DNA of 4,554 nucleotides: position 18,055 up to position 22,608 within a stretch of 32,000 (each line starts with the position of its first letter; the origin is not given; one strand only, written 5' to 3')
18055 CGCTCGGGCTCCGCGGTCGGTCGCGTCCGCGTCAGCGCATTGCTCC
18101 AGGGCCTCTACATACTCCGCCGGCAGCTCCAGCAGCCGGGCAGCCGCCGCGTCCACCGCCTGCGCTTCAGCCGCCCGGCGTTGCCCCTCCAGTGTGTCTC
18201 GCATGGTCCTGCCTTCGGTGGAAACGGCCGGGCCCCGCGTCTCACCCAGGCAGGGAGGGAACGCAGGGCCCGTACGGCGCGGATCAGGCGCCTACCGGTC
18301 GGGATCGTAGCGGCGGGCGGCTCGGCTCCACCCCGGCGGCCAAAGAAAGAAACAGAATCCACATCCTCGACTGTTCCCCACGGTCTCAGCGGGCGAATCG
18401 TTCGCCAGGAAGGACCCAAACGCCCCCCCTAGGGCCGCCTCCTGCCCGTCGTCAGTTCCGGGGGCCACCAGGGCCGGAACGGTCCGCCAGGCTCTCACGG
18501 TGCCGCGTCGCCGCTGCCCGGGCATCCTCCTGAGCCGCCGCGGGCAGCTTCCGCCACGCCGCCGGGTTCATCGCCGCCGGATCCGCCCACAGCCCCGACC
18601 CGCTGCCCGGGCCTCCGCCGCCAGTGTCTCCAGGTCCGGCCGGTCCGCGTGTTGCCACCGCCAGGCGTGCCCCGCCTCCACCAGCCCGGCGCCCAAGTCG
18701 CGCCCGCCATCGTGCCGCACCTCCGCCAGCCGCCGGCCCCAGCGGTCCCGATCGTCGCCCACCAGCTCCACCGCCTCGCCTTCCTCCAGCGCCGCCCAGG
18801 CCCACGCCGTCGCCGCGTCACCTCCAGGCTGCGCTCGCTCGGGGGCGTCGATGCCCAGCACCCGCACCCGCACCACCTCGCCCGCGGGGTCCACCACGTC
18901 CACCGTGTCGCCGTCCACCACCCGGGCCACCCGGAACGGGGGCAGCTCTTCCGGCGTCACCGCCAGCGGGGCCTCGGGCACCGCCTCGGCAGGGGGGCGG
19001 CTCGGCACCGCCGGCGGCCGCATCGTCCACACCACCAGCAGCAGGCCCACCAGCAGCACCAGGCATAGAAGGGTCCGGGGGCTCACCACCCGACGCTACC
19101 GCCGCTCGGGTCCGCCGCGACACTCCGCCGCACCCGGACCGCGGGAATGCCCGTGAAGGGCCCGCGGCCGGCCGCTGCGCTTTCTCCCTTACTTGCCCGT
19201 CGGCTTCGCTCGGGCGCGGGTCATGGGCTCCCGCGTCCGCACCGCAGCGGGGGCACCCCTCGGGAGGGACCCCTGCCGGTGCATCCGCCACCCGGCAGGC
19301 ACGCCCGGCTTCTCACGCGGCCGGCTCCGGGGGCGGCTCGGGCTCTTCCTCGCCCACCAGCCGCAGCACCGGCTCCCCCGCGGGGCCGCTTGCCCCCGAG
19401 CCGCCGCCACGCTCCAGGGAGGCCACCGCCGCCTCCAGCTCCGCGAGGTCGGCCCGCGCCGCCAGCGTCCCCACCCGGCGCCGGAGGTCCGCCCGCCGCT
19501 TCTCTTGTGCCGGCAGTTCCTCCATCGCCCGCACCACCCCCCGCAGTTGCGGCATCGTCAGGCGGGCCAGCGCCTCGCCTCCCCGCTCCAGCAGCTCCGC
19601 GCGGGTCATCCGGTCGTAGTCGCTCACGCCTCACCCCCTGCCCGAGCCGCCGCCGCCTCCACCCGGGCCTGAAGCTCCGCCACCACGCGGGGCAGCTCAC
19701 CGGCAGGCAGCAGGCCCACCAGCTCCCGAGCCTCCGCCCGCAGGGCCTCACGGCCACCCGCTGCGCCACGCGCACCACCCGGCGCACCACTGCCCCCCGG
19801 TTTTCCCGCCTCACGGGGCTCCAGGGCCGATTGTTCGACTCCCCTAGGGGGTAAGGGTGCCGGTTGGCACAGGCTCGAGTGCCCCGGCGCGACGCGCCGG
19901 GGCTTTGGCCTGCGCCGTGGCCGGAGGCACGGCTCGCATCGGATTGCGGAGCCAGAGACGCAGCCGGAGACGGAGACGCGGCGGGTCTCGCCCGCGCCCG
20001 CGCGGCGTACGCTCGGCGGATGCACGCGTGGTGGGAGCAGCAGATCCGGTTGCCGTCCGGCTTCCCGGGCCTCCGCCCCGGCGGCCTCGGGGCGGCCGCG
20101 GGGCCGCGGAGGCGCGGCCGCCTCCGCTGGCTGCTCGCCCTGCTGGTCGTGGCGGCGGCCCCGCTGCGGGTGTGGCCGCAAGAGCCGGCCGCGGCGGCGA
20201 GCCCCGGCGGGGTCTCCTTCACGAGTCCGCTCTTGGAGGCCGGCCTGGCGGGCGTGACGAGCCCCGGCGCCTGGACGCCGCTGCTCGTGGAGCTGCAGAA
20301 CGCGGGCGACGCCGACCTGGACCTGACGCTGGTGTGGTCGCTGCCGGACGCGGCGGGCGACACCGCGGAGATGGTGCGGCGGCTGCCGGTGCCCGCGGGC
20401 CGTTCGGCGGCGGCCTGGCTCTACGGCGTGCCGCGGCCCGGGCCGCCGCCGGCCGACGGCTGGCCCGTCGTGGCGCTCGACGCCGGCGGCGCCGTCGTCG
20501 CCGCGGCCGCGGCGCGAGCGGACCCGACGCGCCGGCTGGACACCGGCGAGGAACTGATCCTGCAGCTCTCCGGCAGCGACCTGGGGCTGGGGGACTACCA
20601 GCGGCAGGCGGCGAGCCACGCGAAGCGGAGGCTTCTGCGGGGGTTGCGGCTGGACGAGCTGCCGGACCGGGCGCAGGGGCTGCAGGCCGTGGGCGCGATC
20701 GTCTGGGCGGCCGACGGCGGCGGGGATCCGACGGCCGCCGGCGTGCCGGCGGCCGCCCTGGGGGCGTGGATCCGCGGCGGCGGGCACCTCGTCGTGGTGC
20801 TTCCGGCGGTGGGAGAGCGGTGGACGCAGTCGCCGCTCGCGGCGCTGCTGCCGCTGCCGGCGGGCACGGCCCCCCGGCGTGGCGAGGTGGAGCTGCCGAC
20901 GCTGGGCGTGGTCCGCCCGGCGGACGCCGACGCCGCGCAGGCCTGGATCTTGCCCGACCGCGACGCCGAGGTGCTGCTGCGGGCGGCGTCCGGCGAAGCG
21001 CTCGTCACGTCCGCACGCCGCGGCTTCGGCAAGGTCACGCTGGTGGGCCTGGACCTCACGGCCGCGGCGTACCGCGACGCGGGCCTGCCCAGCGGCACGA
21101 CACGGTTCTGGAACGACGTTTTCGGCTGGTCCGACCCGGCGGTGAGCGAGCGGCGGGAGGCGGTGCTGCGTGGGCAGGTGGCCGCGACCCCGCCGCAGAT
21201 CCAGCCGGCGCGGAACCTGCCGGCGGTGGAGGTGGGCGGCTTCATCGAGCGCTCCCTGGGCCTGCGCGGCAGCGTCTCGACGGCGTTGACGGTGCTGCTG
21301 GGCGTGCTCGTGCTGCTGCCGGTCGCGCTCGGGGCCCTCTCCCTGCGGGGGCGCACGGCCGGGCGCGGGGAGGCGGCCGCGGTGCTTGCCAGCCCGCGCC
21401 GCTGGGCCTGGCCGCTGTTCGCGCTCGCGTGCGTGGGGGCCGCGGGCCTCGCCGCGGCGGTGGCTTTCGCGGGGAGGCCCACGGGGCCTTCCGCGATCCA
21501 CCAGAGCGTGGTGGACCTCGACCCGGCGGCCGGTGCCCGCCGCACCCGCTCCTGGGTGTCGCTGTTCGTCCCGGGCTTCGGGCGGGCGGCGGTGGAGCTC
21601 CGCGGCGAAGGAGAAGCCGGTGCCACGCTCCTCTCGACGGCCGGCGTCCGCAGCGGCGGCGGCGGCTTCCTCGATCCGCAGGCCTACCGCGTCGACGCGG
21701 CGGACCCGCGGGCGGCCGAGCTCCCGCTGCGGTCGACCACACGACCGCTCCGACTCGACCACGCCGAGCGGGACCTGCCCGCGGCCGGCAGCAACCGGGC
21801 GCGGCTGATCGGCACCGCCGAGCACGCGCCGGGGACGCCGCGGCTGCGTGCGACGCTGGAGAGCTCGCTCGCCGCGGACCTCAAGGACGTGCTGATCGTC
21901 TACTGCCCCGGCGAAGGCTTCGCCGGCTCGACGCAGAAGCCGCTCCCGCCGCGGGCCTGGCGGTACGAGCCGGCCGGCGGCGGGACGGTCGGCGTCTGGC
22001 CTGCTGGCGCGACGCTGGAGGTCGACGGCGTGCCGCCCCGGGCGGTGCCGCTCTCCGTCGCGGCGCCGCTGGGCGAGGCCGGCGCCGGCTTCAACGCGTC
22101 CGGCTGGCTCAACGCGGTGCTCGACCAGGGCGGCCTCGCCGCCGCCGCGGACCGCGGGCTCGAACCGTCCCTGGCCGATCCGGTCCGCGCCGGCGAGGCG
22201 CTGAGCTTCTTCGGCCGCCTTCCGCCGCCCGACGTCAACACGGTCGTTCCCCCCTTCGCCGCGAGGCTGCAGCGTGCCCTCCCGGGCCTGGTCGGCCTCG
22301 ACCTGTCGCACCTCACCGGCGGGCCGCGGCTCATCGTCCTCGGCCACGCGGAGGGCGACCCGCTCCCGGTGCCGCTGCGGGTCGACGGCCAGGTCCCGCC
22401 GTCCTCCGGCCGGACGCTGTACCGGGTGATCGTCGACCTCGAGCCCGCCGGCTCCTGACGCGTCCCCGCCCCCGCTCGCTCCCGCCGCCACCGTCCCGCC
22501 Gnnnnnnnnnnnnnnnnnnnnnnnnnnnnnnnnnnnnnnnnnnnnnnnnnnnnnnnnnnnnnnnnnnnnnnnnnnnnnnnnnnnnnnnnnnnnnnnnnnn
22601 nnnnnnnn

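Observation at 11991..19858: Satellite-like integrative element of 7.9 kb in tRNA-Glu(CUC), bounded by a perfect 26-bp direct repeat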

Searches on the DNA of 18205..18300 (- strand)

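Call 109: build_rna_model(alignment_id=A10, structure=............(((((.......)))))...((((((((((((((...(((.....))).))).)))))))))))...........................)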
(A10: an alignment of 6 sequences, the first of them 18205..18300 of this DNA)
Model R1 built from alignment A10 (6 sequences, 103 columns); structure: as given.
model positions 94; base pairs 22; branch points 1; effective number of sequences 1; information 0.607 bits per position. Calibrated on 0.2 Mb of random sequence (short: E-values are rough).
structure used (alignment columns):
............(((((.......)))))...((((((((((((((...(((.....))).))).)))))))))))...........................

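Call 110: search_with_rna_model(model_id=R1, sources=[window, L001, L002, L003, L004, L005, L006, L007, L008, L009, L010, L011, L012, L013, L014, L015, L016, L017, L018, L019, L020, L021, L022, L023, L024, L025, L026, L027, L028, L029, L030, L031, L032, L033, L034, L035, L036, L037, L038, L039, L040], max_evalue=1)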
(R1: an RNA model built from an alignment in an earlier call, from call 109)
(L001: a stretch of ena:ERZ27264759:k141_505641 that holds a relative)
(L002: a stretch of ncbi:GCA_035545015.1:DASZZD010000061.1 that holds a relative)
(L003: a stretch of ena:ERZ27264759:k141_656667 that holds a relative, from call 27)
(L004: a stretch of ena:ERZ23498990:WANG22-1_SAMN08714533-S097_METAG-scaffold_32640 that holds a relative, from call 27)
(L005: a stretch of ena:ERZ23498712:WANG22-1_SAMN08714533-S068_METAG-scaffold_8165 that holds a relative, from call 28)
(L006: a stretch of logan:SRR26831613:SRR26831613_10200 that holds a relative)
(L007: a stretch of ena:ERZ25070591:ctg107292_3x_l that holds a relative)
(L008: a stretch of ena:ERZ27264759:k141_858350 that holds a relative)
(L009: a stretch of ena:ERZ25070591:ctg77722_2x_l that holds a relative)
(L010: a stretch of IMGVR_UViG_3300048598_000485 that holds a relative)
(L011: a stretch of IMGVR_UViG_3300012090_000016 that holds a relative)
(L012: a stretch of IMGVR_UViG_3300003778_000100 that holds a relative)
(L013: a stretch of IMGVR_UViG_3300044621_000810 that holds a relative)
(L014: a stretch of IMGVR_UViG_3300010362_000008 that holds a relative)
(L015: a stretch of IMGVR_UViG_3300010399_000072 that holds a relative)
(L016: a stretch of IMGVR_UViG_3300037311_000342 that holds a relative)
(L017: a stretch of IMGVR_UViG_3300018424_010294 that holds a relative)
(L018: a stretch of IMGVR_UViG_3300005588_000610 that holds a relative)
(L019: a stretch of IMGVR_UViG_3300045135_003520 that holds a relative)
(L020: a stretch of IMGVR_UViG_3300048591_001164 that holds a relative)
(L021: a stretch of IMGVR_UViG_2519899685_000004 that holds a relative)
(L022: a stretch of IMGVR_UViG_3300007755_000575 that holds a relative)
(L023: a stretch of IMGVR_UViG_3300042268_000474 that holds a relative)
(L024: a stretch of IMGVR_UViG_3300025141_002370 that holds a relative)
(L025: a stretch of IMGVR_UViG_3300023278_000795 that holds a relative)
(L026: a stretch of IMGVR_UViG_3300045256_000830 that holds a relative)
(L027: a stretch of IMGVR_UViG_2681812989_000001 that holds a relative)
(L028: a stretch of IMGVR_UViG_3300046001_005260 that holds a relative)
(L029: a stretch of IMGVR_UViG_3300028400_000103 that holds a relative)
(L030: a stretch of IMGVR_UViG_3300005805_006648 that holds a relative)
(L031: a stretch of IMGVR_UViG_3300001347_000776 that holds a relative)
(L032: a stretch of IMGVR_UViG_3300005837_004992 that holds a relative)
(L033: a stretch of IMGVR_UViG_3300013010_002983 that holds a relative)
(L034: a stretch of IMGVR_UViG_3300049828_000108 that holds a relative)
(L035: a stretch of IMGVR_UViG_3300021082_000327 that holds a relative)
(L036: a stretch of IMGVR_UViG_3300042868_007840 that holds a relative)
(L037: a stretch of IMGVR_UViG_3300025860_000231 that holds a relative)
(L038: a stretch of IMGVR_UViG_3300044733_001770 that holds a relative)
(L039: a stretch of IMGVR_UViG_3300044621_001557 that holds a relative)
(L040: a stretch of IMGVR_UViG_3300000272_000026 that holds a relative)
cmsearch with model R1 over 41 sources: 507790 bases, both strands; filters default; matches with E-value up to 1: 11.
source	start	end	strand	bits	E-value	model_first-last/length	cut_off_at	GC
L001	8609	8700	+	113.4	5.5e-27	1-94/94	no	0.73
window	18205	18298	-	112.7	8.6e-27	1-94/94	no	0.74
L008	537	628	+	108.8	9.5e-26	1-94/94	no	0.72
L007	1633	1729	+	104.5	1.3e-24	1-94/94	no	0.72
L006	1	90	+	100.9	1.2e-23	3-94/94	5'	0.74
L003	9362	9456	-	97.2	1.1e-22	1-94/94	no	0.75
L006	2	83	-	28.3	0.00019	1-94/94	no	0.74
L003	9388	9430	+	25.1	0.0014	27-70/94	no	0.81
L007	1659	1702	-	23.4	0.0038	27-70/94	no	0.8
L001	8635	8678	-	21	0.017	27-70/94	no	0.82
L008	563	606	-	21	0.017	27-70/94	no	0.82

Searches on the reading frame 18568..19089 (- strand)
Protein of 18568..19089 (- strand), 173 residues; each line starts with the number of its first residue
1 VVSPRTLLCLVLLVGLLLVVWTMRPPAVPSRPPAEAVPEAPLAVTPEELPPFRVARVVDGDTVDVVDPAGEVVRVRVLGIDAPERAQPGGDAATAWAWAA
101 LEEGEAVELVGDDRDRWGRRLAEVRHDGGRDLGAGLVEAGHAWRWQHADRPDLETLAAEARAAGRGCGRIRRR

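Call 9: search_protein_families(library=pfam, proteins=[window:18568-19089:-], max_evalue=0.01)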
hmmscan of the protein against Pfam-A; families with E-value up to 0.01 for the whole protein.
window:18568-19089:- (173 aa): 1 family
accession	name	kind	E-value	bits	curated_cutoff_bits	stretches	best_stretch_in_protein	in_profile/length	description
PF00565.23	SNase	-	2.2e-09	38.1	21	1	74-166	1-103/107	Staphylococcal nuclease homologue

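Call 10: search_protein_families(library=phrogs, proteins=[window:18568-19089:-], max_evalue=0.01)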
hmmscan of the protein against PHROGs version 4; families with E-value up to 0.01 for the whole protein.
window:18568-19089:- (173 aa): 4 families
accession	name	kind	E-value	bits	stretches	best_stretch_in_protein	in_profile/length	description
phrog_452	-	DNA, RNA and nucleotide metabolism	6.2e-16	59.8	1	52-156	71-188/201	endonuclease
phrog_8809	-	unknown function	1.7e-11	42.9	1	53-166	1102-1226/2317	-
phrog_20876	-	DNA, RNA and nucleotide metabolism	3.5e-08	33.8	1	52-128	168-244/395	nuclease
phrog_18798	-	unknown function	6e-07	30.8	1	54-151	9-110/124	-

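Call 13: search_protein_families(library=padloc, proteins=[window:18568-19089:-], max_evalue=0.01)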
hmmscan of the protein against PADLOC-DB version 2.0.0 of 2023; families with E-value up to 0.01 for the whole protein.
window:18568-19089:- (173 aa): 1 family
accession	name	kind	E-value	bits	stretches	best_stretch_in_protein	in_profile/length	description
PDLC01096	C3a212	-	8.3e-09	33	1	51-146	47-150/279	SNc+LTD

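Call 103: search_protein_families(library=ncbifam, proteins=[window:18568-19089:-], max_evalue=0.01)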
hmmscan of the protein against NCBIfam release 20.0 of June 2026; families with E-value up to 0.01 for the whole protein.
window:18568-19089:- (173 aa): 2 families
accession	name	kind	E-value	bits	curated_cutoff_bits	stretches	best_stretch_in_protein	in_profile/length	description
NF047694.1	TnucaseNucIStaph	equivalog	4.8e-10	39.2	250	1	51-142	46-144/175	thermonuclease NucI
NF047969.1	CaNuclEcnA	equivalog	4.9e-08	33.1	180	1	53-86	8-40/151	calcium-activated nuclease EcnA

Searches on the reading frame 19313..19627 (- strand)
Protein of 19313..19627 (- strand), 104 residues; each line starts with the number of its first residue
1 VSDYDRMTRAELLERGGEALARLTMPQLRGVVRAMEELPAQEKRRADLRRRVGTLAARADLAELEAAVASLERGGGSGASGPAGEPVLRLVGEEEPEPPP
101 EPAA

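Call 9: search_protein_families(library=pfam, proteins=[window:19313-19627:-], max_evalue=0.01)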
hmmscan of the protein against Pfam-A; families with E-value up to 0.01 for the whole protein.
window:19313-19627:- (104 aa): 0 families

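Call 10: search_protein_families(library=phrogs, proteins=[window:19313-19627:-], max_evalue=0.01)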
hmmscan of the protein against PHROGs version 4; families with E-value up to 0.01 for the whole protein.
window:19313-19627:- (104 aa): 0 families

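Call 13: search_protein_families(library=padloc, proteins=[window:19313-19627:-], max_evalue=0.01)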
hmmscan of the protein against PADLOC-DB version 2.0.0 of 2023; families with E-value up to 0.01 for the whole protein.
window:19313-19627:- (104 aa): 0 families

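Call 103: search_protein_families(library=ncbifam, proteins=[window:19313-19627:-], max_evalue=0.01)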
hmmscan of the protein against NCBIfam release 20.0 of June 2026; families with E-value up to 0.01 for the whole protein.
window:19313-19627:- (104 aa): 0 families

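Call 104: search_protein_families(library=pfam, proteins=[window:19313-19627:-], max_evalue=5)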
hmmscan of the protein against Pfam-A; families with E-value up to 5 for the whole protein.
window:19313-19627:- (104 aa): 0 families

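Call 124: find_related_loci(query=window:19313-19627:-, collection=viral_contigs, flank=8000)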
Query window:19313-19627:- (104 aa) in viral_contigs; peptide patterns used: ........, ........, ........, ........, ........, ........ (x = any residue, [..] = any of these).
101 stretches matched a pattern, but none encodes a relative of the query by tblastn (E <= 1e-3).

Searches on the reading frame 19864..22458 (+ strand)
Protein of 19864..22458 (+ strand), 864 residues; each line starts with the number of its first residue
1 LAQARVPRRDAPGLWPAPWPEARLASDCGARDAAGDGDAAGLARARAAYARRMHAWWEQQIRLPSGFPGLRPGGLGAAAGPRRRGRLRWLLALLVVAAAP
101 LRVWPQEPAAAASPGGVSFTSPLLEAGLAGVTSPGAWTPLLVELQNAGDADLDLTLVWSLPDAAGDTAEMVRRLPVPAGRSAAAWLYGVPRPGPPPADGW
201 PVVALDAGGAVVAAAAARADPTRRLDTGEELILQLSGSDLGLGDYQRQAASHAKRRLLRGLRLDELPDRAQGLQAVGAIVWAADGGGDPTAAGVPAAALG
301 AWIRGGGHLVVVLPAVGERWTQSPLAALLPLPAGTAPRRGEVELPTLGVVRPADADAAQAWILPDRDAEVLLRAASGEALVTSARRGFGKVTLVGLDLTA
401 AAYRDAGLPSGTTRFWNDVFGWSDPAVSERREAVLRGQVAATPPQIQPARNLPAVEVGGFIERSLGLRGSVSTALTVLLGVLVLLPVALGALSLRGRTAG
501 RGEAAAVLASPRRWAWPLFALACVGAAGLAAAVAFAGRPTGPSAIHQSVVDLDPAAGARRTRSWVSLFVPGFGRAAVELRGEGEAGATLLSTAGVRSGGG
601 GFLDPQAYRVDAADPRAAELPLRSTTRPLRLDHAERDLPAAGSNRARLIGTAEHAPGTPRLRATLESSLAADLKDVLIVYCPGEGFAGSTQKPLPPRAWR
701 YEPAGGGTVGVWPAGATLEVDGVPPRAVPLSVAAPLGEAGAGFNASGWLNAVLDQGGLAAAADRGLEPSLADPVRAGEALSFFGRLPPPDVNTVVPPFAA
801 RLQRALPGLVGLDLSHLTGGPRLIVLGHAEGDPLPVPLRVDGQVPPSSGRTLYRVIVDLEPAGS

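Call 12: search_protein_families(library=pfam, proteins=[window:19864-22458:+], max_evalue=0.001)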
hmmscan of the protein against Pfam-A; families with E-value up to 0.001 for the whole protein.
window:19864-22458:+ (864 aa): 0 families

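Call 26: find_homologous_proteins(query=window:19864-22458:+, max_evalue=1e-10)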
Query window:19864-22458:+ (864 aa): 6 proteins with E <= 1e-10 among 8000 candidates.
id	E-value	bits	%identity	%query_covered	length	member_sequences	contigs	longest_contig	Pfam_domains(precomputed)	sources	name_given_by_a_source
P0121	0.0e+0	1646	100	89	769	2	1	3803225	-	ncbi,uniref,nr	ncbi:hypothetical protein PSMK_17780 [Phycisphaera mikurensis NBRC 102666]|uniref:Uncharacterized pr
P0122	5.4e-261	887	61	88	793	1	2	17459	-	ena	-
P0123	9.5e-259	879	61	88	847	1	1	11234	-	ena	-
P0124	5.9e-257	873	60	84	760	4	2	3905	-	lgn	-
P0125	1.2e-110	389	38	85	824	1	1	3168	-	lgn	-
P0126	6.4e-52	195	30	89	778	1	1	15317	-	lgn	-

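Call 27: find_encoding_contigs(protein=P0122, flank=10000, max_places=3)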
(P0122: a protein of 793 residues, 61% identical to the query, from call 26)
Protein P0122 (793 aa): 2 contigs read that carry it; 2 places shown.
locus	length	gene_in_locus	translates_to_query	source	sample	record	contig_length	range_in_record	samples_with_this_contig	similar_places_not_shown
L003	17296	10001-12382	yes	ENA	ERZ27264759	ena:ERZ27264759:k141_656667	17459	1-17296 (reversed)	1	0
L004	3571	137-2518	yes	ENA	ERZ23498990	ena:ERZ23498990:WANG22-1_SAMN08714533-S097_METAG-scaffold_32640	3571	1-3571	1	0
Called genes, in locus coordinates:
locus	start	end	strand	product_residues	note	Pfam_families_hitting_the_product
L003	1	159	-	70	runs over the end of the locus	-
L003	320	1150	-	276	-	PF02311:AraC_binding, PF07883:Cupin_2 (weak), PF00165:HTH_AraC (faint), PF12833:HTH_18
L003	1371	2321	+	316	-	PF05721:PhyH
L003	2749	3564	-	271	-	PF00731:AIRC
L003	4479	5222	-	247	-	-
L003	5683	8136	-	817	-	-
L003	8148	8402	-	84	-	PF12728:HTH_17 (weak)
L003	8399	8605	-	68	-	-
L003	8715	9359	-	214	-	-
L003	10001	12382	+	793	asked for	-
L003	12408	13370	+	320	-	PF00005:ABC_tran, PF13304:AAA_21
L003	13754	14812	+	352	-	PF00005:ABC_tran, PF13304:AAA_21 (weak)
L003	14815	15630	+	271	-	PF06182:ABC2_membrane_6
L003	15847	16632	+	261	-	PF06182:ABC2_membrane_6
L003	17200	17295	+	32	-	?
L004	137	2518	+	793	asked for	-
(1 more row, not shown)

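Call 28: find_encoding_contigs(protein=P0123, flank=10000, max_places=3)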
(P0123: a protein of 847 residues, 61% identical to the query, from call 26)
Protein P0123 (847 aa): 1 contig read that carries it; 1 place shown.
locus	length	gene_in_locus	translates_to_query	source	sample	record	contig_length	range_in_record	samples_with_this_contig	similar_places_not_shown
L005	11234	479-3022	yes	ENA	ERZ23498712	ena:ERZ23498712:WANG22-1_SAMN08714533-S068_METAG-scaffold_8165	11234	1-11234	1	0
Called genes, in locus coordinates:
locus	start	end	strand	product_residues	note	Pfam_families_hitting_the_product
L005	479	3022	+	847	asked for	-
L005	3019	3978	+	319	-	PF00005:ABC_tran, PF13304:AAA_21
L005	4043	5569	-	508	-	PF01406:tRNA-synt_1e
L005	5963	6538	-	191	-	PF05198:IF3_N, PF00707:IF3_C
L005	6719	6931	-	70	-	-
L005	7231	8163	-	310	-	PF01148:CTP_transf_1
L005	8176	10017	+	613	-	PF06271:RDD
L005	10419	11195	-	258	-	PF04336:ACP_PD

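Call 74: search_protein_families(library=pfam, proteins=[L003:8715-9359:-, L003:5683-8136:-], max_evalue=0.05)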
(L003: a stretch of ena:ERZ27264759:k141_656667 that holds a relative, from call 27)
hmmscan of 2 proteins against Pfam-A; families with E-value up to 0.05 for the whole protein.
L003:8715-9359:- (214 aa): 1 family
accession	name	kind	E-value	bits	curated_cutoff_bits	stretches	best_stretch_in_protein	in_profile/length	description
PF12728.13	HTH_17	-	0.00048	20.8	27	1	169-212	3-43/51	Helix-turn-helix domain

L003:5683-8136:- (817 aa): 1 family
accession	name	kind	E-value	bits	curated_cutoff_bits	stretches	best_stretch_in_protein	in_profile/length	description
PF13191.12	AAA_16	-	0.016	16.1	32.6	0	522-605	25-104/167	AAA ATPase domain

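Call 75: search_protein_families(library=phrogs, proteins=[L003:8715-9359:-, L003:5683-8136:-], max_evalue=0.05)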
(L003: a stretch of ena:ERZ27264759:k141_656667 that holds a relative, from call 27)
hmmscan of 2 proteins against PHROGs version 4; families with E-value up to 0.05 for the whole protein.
L003:8715-9359:- (214 aa): 3 families
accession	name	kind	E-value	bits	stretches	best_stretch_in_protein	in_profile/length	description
phrog_66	-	integration and excision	0.00091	20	1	153-213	79-137/412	excisionase and transcriptional regulator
phrog_10045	-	DNA, RNA and nucleotide metabolism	0.026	15.4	1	180-212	33-63/74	HTH DNA binding protein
phrog_597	-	DNA, RNA and nucleotide metabolism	0.039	14.9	0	144-211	89-143/200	DNA binding protein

L003:5683-8136:- (817 aa): 2 families
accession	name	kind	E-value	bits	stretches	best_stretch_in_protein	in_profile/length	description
phrog_21086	-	unknown function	0.00022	20.9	1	506-675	227-408/617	-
phrog_2249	-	DNA, RNA and nucleotide metabolism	0.008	15.9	1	501-568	504-573/802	DNA primase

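Call 126: search_protein_families(library=pfam, proteins=[L003:3746-5299:-], max_evalue=0.01)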
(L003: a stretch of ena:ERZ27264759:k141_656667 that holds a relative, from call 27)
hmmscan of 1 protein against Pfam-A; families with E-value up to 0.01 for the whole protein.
L003:3746-5299:- (518 aa): 1 family
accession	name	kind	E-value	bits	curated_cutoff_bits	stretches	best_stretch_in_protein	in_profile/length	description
PF00589.27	Phage_integrase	-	1.4e-11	44.9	27.1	1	193-365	2-168/172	Phage integrase family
